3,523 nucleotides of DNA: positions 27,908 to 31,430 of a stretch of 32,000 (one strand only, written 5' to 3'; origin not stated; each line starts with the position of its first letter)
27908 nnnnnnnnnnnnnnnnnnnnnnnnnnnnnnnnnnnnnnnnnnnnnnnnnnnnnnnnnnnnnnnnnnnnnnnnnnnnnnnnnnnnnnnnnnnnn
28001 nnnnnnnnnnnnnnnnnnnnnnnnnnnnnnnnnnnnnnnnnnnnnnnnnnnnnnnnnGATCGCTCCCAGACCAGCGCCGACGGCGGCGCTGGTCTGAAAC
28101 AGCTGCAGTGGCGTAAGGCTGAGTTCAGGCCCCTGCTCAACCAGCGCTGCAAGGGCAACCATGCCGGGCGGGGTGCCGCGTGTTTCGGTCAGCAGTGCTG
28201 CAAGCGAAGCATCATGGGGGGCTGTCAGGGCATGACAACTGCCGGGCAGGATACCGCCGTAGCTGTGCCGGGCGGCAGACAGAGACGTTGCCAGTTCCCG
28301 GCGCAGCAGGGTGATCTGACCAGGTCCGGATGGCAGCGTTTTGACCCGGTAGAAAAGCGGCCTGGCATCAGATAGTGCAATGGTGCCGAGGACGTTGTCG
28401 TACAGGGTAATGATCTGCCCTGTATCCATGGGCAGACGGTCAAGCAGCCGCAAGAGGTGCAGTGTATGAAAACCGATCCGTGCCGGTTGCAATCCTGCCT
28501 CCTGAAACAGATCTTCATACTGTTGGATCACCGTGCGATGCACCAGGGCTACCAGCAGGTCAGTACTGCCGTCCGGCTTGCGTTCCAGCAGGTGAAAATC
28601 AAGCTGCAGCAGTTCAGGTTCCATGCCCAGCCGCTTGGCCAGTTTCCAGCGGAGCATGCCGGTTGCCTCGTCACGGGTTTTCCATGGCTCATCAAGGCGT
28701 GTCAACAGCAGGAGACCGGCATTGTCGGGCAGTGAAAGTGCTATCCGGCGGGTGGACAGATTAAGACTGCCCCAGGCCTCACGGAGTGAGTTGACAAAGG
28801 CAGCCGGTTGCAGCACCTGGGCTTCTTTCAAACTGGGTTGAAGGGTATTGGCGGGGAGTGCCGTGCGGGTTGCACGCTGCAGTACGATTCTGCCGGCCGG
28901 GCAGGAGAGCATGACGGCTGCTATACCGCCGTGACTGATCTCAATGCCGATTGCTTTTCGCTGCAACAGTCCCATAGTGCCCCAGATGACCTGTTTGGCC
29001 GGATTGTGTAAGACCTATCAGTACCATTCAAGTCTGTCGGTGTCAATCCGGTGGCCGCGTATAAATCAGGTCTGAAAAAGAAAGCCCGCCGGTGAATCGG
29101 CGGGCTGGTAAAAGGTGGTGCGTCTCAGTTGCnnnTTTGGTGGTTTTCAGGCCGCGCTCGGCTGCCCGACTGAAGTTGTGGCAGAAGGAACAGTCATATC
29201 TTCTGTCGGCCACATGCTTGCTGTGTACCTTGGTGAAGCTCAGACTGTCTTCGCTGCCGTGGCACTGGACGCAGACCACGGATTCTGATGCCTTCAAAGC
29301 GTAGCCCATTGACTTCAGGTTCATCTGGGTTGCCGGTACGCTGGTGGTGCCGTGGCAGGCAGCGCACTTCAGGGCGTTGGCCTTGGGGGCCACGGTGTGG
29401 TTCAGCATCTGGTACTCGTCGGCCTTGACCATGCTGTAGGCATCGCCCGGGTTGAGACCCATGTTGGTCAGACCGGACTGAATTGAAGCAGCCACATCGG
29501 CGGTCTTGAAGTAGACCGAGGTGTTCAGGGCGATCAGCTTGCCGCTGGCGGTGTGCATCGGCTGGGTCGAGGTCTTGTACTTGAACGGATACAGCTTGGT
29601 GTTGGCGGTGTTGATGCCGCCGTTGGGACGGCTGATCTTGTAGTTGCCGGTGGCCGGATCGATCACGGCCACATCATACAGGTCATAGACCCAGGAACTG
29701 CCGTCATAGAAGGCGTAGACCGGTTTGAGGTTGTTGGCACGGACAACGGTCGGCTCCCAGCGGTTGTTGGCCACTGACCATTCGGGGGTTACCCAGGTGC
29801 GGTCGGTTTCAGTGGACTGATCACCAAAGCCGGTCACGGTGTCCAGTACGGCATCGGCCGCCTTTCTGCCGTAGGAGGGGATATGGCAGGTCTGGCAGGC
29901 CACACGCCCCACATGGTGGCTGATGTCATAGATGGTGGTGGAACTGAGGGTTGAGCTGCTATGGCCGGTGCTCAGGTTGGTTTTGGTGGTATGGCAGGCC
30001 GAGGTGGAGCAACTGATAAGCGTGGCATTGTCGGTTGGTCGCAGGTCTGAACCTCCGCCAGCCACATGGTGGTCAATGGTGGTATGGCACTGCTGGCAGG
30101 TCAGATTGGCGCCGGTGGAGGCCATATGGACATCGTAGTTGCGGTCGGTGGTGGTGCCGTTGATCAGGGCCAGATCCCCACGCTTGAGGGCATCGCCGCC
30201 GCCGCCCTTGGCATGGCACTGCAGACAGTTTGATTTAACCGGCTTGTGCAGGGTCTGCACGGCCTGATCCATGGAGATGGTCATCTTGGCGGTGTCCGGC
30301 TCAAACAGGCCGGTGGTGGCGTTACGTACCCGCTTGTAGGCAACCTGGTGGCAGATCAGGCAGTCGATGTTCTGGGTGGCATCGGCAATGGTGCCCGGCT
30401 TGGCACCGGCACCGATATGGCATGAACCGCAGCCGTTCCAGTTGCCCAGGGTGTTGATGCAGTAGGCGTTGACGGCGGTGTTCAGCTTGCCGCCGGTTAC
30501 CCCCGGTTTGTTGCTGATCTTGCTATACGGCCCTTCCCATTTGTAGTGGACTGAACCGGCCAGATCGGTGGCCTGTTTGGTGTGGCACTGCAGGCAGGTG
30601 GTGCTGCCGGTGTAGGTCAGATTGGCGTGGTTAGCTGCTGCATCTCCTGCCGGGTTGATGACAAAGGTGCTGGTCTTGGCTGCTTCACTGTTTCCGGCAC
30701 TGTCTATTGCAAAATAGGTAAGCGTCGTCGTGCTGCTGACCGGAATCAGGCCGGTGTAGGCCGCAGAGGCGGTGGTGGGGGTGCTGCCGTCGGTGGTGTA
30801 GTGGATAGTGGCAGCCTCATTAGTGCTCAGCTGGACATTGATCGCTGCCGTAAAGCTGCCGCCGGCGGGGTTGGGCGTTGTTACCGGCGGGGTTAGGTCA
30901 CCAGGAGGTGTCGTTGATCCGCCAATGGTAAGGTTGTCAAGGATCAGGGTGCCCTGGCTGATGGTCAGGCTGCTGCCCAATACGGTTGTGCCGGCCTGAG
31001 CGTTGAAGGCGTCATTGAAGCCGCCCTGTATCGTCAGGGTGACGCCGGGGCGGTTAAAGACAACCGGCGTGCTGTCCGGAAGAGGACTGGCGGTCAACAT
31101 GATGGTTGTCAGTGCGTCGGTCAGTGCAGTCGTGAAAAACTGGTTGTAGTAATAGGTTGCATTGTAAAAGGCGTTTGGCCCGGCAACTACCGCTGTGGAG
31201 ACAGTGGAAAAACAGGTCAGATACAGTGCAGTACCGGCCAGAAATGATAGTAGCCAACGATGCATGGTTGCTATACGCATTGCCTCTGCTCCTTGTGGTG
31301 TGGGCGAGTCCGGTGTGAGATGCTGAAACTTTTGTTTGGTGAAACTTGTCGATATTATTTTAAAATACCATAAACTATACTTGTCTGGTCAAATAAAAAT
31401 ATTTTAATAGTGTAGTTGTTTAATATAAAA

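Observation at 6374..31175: Unrecognised ~85-95-aa terminal module on six consecutive secreted proteins and, N-terminally, on a decaheme cytochrome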

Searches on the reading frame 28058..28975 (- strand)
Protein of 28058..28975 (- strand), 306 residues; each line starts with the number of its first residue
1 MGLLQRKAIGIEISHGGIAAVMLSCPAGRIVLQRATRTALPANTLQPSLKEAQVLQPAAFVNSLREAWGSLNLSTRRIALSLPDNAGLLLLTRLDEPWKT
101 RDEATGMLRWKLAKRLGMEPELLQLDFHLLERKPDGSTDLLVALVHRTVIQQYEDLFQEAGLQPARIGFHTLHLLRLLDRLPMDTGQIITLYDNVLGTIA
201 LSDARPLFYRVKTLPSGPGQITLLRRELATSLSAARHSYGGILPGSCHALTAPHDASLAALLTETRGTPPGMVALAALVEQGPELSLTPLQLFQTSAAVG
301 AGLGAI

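Call 17: search_protein_families(library=pfam, proteins=[window:28058-28975:-], max_evalue=0.01)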
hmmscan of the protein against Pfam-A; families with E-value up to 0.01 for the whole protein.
window:28058-28975:- (306 aa): 1 family
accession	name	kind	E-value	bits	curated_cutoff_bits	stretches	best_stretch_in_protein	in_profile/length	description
PF11104.14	PilM_2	-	2.4e-05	23.9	27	1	10-167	1-157/340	Type IV pilus assembly protein PilM;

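Call 18: search_protein_families(library=ncbifam, proteins=[window:28058-28975:-], max_evalue=0.01)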
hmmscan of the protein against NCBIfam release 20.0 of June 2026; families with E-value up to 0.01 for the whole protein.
window:28058-28975:- (306 aa): 1 family
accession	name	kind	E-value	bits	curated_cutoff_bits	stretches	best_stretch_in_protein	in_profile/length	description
TIGR01175.1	pilM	subfamily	1.1e-12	47.6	133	1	7-179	4-174/348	type IV pilus assembly protein PilM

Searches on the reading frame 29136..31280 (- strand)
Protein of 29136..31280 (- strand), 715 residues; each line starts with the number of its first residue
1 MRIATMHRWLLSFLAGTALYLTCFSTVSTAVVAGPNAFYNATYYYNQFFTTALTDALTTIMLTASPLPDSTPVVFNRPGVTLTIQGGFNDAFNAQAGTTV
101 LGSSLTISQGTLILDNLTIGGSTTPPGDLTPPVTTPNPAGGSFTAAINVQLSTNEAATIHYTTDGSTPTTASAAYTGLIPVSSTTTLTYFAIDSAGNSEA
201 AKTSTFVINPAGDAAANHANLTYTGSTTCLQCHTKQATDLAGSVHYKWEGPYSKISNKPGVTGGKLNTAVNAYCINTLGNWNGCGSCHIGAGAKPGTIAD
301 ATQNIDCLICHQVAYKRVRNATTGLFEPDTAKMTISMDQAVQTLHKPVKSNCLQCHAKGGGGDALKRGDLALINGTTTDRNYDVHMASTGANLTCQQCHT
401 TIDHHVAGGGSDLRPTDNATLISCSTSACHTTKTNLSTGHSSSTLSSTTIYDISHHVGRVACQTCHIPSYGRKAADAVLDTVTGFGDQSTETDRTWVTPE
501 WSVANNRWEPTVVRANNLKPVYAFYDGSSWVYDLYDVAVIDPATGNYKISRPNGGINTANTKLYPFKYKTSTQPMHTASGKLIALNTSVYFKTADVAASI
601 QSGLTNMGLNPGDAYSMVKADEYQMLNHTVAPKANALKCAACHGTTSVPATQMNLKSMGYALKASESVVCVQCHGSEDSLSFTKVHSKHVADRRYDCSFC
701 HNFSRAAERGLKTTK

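Call 5: search_protein_families(library=pfam, proteins=[window:29136-31280:-], max_evalue=0.01)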
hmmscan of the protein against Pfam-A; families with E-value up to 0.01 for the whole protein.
window:29136-31280:- (715 aa): 9 families
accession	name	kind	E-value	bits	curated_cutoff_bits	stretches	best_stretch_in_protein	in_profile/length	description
PF11783.13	Cytochrome_cB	-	1.1e-26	94.1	22.1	1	514-644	39-171/173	Cytochrome c bacterial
PF13290.12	CHB_HEX_C_1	-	2.9e-20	72.4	22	1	138-203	1-67/67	Chitobiase/beta-hexosaminidase C-terminal domain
PF14522.11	Cytochrome_C7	-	1.6e-13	50.7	24.8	2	217-312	4-67/67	Cytochrome c7 and related cytochrome c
PF13287.12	Fn3_assoc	-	1.6e-12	47.8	23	1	149-205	1-58/59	Fn3 associated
PF14537.11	Cytochrom_c3_2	-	8e-10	39.5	25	2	634-703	4-66/79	Cytochrome c3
PF09699.15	Paired_CXXCH_1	-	2.4e-08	34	20.6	0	638-677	8-39/41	Doubled CXXCH motif (Paired_CXXCH_1)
PF22113.1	Mtrc-MtrF_II-IV_dom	-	2e-07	31.2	30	2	283-435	8-168/176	Outer membrane cytochrome MtrC/MtrF-like, domains II/IV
PF02085.21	Cytochrom_CIII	-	0.0002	22.1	22.9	0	391-469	29-85/101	Class III cytochrome C family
PF13435.11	Cytochrome_C554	-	0.0035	18.7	20.8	0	631-675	42-84/84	Cytochrome c554 and c-prime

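Call 6: search_protein_families(library=ncbifam, proteins=[window:29136-31280:-], max_evalue=0.01)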
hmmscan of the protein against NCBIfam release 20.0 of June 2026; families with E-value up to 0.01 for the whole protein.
window:29136-31280:- (715 aa): 5 families
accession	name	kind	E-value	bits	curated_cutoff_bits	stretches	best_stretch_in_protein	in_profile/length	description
TIGR04315.1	octaheme_Shew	subfamily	8.5e-78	262.3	375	1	227-646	21-430/440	tetrathionate reductase family octaheme c-type cytochrome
NF041028.1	decahem_GSU2203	exception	1.4e-09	37.6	325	1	634-707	65-138/317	GSU2203 family decaheme c-type cytochrome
NF041198.1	UshA_like_PCGU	equivalog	2e-06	26.7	275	0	633-701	439-508/519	UshA-like (seleno)protein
NF047446.1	barrel_OmpL47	domain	7.6e-05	23.1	40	1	157-208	19-68/68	OmpL47-type beta-barrel domain-containing protein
TIGR01905.1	paired_CXXCH_1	subfamily_domain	0.0013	18.6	25.2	0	283-312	8-37/41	doubled CXXCH domain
